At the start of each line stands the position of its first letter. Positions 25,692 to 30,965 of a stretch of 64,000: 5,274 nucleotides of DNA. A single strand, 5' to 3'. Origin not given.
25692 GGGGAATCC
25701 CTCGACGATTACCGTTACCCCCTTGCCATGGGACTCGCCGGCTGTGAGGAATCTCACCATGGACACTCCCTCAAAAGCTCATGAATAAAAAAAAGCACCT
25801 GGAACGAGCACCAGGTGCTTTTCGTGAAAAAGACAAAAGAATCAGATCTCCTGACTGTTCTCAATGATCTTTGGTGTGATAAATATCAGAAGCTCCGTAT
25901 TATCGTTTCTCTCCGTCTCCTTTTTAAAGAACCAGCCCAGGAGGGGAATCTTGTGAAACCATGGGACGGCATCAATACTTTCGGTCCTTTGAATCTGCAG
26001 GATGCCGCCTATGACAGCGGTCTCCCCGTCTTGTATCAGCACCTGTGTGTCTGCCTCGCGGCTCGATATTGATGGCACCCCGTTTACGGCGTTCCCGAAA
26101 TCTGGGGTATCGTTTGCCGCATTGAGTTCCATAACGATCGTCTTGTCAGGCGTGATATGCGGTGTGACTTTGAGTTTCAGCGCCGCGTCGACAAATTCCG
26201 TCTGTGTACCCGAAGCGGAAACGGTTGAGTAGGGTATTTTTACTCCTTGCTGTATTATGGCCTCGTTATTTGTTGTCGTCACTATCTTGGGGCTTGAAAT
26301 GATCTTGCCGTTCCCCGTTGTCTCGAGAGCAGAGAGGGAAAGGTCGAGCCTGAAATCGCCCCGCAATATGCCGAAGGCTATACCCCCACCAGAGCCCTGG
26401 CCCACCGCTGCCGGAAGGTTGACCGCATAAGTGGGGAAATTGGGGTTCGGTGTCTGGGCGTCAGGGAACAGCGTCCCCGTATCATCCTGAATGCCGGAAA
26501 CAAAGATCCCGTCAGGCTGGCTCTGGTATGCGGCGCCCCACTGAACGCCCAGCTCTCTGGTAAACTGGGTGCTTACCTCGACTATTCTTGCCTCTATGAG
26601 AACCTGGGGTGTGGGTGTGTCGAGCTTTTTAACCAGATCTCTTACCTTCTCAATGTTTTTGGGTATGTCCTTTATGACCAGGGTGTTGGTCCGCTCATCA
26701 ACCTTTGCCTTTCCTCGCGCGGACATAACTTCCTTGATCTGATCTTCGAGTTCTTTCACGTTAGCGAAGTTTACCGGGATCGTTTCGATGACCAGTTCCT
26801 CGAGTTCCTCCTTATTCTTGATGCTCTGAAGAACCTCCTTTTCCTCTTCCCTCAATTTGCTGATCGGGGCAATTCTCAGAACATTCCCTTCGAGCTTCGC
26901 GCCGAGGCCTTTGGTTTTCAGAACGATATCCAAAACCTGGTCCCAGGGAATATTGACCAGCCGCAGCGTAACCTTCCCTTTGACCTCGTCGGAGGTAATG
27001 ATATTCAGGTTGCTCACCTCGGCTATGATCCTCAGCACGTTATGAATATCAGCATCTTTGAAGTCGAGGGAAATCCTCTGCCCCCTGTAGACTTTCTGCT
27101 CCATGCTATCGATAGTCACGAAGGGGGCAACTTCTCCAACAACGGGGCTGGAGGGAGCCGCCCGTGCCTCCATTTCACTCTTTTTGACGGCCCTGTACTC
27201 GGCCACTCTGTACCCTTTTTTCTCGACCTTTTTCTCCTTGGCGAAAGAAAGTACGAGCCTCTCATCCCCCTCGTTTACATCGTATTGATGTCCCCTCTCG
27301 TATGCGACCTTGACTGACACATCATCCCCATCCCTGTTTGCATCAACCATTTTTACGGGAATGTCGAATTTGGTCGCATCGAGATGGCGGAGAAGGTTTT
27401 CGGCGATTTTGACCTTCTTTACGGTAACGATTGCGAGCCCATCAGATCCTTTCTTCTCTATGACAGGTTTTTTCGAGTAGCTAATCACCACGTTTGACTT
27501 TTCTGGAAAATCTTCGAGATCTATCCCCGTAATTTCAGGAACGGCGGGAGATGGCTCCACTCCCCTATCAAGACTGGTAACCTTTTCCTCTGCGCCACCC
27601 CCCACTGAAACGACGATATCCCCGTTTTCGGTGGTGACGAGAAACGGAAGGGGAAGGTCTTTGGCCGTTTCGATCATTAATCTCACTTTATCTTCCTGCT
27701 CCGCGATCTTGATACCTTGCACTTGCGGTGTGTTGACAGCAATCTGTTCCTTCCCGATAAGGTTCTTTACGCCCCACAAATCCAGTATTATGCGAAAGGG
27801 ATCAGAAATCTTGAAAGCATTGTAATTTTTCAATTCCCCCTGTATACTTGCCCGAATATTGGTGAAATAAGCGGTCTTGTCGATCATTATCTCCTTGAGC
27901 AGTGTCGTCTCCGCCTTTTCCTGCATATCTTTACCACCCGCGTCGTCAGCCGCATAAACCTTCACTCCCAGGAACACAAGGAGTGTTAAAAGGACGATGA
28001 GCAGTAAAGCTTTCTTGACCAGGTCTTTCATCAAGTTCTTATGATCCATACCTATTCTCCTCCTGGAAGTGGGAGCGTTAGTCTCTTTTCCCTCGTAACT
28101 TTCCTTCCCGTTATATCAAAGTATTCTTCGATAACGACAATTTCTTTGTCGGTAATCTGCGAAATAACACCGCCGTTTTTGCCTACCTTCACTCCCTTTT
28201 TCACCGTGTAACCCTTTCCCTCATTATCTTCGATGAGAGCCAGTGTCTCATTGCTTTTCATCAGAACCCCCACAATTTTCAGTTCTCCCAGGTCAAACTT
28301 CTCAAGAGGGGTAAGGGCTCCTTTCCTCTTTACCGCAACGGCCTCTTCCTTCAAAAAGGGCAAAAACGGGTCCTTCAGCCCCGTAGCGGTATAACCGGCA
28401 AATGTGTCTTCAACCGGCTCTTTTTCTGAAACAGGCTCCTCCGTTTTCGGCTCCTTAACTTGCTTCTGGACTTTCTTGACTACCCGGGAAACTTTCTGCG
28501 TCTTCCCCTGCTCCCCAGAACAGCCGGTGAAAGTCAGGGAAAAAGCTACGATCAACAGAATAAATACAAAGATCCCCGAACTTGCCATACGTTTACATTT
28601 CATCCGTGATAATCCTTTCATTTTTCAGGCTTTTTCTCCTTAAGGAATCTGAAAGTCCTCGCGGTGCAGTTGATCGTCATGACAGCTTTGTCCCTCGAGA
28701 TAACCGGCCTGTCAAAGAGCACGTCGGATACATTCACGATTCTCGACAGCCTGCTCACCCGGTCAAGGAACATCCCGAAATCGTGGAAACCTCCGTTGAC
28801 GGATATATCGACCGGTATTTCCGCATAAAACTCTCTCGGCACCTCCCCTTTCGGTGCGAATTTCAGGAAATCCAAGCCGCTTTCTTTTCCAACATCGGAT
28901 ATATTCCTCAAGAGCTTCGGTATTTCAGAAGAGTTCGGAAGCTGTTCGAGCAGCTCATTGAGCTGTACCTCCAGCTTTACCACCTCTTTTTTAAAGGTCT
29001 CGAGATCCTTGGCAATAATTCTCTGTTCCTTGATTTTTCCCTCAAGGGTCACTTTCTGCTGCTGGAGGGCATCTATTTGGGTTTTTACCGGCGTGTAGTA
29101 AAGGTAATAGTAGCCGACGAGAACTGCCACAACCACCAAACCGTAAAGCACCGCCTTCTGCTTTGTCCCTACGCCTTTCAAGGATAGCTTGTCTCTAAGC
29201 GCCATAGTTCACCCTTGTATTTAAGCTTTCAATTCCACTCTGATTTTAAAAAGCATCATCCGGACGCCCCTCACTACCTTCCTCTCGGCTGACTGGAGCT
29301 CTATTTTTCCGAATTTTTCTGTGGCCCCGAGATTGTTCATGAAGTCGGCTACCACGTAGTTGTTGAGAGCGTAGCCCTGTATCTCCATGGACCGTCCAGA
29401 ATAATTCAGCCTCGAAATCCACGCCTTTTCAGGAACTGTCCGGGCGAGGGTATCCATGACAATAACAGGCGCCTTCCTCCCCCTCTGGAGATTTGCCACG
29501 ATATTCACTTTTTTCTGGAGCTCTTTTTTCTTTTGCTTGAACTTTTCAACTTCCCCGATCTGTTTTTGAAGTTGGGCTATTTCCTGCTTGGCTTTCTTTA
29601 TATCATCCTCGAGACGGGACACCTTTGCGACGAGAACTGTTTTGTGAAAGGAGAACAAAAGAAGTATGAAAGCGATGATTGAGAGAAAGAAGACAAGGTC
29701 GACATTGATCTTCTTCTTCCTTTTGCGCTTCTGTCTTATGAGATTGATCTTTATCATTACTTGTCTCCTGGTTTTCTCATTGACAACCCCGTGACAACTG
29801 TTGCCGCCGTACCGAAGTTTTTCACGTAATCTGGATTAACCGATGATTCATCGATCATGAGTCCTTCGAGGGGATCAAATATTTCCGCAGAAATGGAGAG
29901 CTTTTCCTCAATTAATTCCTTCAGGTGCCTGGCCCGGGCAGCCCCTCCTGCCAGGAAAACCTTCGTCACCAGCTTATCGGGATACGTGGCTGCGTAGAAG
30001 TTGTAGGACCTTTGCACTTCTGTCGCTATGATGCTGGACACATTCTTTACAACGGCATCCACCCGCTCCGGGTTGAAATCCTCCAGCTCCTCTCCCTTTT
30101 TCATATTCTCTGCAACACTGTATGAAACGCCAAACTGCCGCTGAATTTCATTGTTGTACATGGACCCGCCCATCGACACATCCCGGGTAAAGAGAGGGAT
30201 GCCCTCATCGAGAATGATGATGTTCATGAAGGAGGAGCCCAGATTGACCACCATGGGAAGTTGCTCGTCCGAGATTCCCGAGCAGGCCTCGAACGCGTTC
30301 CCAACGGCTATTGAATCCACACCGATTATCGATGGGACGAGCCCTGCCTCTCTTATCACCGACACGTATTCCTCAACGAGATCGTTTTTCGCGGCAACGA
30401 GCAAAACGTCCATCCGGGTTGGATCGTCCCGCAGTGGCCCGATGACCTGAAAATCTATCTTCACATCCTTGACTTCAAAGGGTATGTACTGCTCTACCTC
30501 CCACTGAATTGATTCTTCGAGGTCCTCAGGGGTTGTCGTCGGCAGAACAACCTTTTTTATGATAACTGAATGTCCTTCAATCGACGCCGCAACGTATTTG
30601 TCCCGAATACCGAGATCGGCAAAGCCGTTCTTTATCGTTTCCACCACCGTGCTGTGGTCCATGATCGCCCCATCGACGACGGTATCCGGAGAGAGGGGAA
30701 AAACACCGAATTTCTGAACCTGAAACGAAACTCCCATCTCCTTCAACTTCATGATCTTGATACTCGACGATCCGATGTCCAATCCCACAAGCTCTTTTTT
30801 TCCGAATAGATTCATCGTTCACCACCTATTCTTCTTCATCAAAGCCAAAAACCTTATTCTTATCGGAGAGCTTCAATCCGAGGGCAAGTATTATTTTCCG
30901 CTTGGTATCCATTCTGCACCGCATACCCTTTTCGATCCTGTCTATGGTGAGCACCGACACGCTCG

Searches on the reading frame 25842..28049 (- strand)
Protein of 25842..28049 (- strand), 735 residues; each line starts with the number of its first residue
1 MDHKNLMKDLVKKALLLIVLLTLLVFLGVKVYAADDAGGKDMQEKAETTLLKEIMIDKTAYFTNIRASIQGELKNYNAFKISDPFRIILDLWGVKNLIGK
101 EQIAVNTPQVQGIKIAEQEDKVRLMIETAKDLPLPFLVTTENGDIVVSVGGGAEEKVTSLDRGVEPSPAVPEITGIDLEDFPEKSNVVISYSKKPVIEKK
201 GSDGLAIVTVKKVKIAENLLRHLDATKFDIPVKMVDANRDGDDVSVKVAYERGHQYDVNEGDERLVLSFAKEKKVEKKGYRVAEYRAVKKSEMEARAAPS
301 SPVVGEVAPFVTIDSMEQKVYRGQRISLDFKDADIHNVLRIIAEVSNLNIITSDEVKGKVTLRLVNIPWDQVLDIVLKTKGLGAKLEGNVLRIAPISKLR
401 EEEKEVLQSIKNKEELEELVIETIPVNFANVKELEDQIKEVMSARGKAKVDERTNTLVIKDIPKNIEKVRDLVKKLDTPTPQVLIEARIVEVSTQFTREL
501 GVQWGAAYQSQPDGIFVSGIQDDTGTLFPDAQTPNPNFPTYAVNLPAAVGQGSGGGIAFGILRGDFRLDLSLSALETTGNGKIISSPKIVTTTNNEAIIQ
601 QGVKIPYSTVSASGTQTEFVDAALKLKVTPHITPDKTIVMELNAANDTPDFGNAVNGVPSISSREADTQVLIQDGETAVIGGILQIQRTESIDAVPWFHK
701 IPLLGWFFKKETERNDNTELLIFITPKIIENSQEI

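Call 8: search_protein_families(library=pfam, proteins=[window:25842-28049:-], max_evalue=0.001)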
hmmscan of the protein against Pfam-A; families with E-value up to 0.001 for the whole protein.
window:25842-28049:- (735 aa): 5 families
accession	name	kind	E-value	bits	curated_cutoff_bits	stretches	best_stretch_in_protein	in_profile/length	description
PF00263.26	Secretin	-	1.3e-49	168.5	27.5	1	574-730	1-169/169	Bacterial type II and III secretion system protein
PF03958.22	Secretin_N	-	2.4e-14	53.7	28.2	1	422-482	2-69/69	Bacterial type II/III secretion system short domain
PF07660.19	STN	-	4.6e-11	42.8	28.4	1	349-395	2-51/52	Secretin and TonB N terminus short domain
PF11741.13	AMIN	-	5.6e-11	42.9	20.5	2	74-130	21-80/101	AMIN domain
PF21305.2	type_II_gspD_N0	-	7.2e-08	32.6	27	1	328-374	1-48/71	GspD-like, N0 domain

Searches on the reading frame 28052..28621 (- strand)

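Call 8: search_protein_families(library=pfam, proteins=[window:28052-28621:-], max_evalue=0.001)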
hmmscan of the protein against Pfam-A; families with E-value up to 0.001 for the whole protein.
window:28052-28621:- (189 aa): 1 family
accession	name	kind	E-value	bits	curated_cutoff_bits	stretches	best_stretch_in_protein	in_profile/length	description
PF04351.19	PilP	-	1.1e-18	67.9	25.6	1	48-183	6-146/146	Pilus assembly protein, PilP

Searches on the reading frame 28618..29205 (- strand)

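Call 8: search_protein_families(library=pfam, proteins=[window:28618-29205:-], max_evalue=0.001)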
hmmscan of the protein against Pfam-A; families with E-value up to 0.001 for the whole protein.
window:28618-29205:- (195 aa): 1 family
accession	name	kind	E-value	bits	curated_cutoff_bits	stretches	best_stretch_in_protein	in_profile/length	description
PF04350.18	PilO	-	1.8e-43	148.6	22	1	45-188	2-144/145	Pilus assembly protein, PilO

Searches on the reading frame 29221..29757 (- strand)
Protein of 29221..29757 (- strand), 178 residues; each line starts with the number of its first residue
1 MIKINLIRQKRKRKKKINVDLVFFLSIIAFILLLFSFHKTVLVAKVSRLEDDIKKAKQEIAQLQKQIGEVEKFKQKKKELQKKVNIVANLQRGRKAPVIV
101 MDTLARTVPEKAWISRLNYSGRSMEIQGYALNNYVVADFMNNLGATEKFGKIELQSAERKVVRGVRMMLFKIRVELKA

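Call 8: search_protein_families(library=pfam, proteins=[window:29221-29757:-], max_evalue=0.001)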
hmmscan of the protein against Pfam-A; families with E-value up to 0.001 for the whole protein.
window:29221-29757:- (178 aa): 1 family
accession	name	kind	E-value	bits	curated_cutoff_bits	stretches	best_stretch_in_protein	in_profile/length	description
PF05137.18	PilN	-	7.2e-18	64.9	22.8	1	100-175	2-77/78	Fimbrial assembly protein (PilN)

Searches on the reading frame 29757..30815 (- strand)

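Call 8: search_protein_families(library=pfam, proteins=[window:29757-30815:-], max_evalue=0.001)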
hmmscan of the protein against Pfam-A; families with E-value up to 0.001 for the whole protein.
window:29757-30815:- (352 aa): 2 families
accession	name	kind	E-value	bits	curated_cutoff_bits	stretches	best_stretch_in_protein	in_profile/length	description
PF11104.14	PilM_2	-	2.9e-69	234.1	27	1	11-348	1-339/340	Type IV pilus assembly protein PilM;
PF14450.12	FtsA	-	9.2e-11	42.6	31.8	1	188-330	1-122/127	Cell division protein FtsA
